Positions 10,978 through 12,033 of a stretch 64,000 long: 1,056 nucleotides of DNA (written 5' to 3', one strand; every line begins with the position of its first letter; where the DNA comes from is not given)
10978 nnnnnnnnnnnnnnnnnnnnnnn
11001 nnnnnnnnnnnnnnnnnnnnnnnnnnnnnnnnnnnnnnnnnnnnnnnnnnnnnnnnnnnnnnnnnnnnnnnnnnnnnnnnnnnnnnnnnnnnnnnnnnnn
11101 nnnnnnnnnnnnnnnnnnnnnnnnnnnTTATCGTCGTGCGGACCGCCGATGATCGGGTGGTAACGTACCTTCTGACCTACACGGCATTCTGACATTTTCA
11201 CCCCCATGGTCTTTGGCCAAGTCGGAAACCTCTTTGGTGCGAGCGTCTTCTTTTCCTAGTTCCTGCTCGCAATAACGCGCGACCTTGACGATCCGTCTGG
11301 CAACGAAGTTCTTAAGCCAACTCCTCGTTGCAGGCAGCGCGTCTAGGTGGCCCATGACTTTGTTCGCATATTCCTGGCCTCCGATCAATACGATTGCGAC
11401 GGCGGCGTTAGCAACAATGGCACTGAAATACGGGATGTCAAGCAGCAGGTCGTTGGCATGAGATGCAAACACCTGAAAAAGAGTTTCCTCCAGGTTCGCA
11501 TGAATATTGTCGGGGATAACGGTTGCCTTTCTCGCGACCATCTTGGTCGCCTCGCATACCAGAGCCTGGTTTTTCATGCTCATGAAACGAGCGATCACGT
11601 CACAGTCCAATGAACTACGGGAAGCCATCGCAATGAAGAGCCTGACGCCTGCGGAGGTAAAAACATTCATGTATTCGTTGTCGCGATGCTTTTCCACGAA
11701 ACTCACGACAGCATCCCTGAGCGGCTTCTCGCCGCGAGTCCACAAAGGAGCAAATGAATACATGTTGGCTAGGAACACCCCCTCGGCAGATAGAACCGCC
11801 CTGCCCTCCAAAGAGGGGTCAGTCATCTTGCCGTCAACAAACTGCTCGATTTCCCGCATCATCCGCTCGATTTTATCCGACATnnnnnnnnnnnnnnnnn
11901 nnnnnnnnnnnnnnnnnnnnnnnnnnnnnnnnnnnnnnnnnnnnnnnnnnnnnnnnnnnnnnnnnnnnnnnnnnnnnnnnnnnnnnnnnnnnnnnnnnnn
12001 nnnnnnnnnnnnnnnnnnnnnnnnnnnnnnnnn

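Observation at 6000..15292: Element-encoded NAD economy: PARP + PncB + nicotinamidase-like enzyme, with NAD-dependent LigA elsewhere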

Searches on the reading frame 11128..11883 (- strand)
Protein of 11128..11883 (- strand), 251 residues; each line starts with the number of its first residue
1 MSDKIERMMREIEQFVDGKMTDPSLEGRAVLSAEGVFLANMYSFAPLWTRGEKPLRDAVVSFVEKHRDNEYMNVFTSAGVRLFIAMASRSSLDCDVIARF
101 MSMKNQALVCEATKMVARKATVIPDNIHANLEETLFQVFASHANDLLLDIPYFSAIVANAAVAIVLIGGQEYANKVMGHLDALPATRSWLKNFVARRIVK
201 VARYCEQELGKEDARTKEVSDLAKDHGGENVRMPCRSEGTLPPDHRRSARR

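Call 3: search_protein_families(library=pfam, proteins=[window:11128-11883:-], max_evalue=0.01)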
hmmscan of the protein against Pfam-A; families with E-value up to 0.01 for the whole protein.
window:11128-11883:- (251 aa): 0 families

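Call 6: search_protein_families(library=ncbifam, proteins=[window:11128-11883:-], max_evalue=0.01)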
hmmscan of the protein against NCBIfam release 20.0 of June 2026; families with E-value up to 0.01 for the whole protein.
window:11128-11883:- (251 aa): 0 families

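Call 43: search_protein_families(library=padloc, proteins=[window:11128-11883:-], max_evalue=0.01)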
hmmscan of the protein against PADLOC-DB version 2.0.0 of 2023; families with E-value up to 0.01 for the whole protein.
window:11128-11883:- (251 aa): 0 families

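Call 49: search_protein_families(library=phrogs, proteins=[window:11128-11883:-], max_evalue=0.001)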
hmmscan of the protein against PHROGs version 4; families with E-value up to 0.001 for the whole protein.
window:11128-11883:- (251 aa): 0 families
